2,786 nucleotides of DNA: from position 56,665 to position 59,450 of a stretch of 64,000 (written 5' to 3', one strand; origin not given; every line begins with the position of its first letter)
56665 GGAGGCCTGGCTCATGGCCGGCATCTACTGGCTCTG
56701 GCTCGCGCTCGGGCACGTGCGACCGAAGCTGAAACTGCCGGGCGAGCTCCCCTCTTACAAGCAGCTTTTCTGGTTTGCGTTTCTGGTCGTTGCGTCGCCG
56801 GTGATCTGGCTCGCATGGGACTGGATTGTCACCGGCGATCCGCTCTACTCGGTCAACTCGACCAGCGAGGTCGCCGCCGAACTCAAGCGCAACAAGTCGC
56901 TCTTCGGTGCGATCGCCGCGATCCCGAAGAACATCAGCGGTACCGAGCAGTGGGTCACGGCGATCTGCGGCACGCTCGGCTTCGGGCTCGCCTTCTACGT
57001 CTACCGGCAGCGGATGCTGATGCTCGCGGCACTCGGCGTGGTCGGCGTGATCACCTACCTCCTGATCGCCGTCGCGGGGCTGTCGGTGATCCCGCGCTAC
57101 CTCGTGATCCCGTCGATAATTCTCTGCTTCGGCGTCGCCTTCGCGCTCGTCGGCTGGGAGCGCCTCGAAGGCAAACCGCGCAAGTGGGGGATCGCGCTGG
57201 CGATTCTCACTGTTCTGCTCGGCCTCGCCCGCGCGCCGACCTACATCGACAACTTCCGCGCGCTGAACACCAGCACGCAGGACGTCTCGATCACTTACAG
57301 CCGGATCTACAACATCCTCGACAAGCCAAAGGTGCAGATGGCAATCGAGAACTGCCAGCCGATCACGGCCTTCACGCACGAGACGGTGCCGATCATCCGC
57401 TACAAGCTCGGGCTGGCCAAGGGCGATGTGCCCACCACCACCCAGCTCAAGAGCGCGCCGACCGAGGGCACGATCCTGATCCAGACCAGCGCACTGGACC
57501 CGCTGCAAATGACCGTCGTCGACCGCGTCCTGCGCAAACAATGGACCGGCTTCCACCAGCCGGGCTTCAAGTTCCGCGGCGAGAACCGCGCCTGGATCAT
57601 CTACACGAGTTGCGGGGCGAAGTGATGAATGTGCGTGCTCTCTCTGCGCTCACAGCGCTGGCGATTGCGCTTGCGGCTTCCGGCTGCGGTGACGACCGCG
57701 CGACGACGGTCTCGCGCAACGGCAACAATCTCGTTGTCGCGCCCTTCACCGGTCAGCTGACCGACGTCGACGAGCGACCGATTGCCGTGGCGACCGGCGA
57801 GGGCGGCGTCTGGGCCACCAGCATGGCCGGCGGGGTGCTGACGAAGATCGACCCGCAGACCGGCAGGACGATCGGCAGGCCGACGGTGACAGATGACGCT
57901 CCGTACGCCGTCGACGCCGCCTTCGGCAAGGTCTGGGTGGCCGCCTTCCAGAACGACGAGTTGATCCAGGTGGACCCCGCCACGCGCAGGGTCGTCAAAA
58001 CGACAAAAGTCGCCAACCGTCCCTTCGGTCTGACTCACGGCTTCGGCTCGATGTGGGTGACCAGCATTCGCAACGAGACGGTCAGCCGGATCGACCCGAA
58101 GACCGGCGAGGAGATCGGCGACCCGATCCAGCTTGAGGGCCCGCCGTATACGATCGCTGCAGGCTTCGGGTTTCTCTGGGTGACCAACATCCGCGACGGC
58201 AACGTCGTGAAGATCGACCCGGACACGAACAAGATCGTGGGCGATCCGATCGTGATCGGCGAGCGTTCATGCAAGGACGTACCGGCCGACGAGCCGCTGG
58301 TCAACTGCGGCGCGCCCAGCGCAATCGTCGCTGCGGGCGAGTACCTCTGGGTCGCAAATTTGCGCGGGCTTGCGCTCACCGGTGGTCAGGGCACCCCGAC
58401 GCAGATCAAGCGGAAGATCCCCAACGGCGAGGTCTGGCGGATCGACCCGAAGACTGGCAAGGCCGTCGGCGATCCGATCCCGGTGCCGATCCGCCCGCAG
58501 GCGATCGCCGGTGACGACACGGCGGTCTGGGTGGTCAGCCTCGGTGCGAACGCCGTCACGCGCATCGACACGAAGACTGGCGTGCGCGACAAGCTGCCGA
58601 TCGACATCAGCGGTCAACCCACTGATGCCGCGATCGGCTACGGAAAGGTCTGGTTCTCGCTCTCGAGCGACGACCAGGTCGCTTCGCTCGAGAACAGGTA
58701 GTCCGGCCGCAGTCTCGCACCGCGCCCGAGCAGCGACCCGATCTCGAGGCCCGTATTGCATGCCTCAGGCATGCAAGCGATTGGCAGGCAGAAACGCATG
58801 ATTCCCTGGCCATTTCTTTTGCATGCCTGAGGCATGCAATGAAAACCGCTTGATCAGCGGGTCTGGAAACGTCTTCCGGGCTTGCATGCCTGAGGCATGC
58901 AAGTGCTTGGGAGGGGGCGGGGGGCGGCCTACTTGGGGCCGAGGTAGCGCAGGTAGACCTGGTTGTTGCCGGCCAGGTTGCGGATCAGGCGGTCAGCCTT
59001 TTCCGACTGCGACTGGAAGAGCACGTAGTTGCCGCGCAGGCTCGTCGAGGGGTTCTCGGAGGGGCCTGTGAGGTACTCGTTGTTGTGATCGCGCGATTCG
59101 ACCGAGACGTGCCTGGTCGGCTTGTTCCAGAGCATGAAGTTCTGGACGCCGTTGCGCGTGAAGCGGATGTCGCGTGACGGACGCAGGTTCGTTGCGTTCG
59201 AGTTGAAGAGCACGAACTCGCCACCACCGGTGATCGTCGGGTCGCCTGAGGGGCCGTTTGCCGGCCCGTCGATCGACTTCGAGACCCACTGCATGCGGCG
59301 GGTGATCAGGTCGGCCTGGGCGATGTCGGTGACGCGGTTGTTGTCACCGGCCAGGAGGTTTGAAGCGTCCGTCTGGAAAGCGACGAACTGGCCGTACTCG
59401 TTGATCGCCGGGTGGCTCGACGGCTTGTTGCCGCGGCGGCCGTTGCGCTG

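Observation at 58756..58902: CRISPR-like mini-array of perfect 21-bp palindromes with an exact 63-bp period and no cas genes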

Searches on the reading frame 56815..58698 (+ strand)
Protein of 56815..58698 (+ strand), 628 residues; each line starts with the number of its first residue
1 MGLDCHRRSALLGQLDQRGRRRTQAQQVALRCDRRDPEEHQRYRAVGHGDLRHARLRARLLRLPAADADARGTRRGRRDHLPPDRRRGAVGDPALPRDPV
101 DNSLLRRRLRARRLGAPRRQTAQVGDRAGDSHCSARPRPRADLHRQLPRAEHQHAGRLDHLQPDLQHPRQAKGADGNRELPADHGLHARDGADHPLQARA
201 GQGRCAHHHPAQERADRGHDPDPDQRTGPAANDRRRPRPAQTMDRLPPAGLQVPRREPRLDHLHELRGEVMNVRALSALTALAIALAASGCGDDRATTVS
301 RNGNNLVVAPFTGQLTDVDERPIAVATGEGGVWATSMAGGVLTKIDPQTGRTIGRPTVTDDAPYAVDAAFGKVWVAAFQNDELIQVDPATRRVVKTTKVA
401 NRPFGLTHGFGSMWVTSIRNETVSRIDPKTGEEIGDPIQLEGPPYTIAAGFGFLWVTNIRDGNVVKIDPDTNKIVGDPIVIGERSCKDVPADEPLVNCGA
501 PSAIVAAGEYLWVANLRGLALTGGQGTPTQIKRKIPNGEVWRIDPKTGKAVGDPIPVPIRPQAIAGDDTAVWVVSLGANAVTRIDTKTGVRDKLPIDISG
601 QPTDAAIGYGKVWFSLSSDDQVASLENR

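Call 61: search_protein_families(library=pfam, proteins=[window:56815-58698:+], max_evalue=0.001)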
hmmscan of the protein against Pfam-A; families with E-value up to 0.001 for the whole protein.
window:56815-58698:+ (628 aa): 4 families
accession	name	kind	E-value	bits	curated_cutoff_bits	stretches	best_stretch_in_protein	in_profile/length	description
PF24684.1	Vgb_lyase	-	4.3e-12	45.9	50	1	315-470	8-168/290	Virginiamycin B lyase family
PF21959.2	DUF6923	-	2.8e-07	31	27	0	366-432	94-163/234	Repeat of unknown function (DUF6923)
PF08450.18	SGL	-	0.00058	20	26.3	0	365-418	190-245/246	SMP-30/Gluconolactonase/LRE-like region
PF03413.25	PepSY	-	0.00074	20.2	24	0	533-552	39-58/60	Peptidase propeptide and YPEB domain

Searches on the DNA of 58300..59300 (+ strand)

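Call 9: search_rna_families(source=window, start=58300, end=59300, threshold=evalue, max_evalue=10)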
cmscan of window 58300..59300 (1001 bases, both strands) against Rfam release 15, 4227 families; matches with E-value up to 10: 10.
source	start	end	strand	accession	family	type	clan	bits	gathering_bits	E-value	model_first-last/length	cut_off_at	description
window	58754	58841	+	RF00980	mir-643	Gene; miRNA;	-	24.7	65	0.012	1-85/85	no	mir-643 microRNA precursor family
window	58349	58512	-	RF02237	asX3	Gene; sRNA;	-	24.3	40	0.013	1-182/182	no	Xanthomonas sRNA asX3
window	58813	58906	+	RF04284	mir-532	Gene; miRNA;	-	18.2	75.2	0.57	1-75/75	no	mir-532 microRNA precursor family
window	58808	58869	-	RF01934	bxd_6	Gene; lncRNA;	-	18.2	50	1.3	1-93/93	no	Bithoraxoid conserved region 6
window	58821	58900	+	RF03668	mir-1788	Gene; miRNA;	-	17.3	57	1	1-77/77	no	mir-1788 microRNA precursor family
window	58310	58379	+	RF02494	Gl_U6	Gene; snRNA; splicing;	-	16.1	100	1.8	24-102/102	no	Giardia U6 spliceosomal RNA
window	58450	58517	+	RF02681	Twister-sister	Gene; ribozyme;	-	14.8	34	5.9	1-81/81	no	Twister_sister_ribozyme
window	58814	58907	+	RF03795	MIR6201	Gene; miRNA;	-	14.6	69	6.6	1-109/109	no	MIR6201 microRNA precursor family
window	58790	58822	+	RF00489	ctRNA_p42d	Gene; antisense;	-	14.5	50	8.2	1-46/46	no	ctRNA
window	58549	58666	+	RF02836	Bcj14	Gene; sRNA;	-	14.1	59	8.1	1-171/171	no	Burkholderia RNA 14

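Call 46: search_dna_similar(query=window:58702-58928:+, collection=phages, mode=distant, max_evalue=0.01)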
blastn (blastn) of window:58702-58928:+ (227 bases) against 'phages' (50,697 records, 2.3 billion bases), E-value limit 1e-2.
No match.

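Call 47: search_dna_similar(query=window:58702-58928:+, collection=plasmids, mode=distant, max_evalue=0.01)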
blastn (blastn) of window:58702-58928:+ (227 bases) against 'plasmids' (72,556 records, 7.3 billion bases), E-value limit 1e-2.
No match.
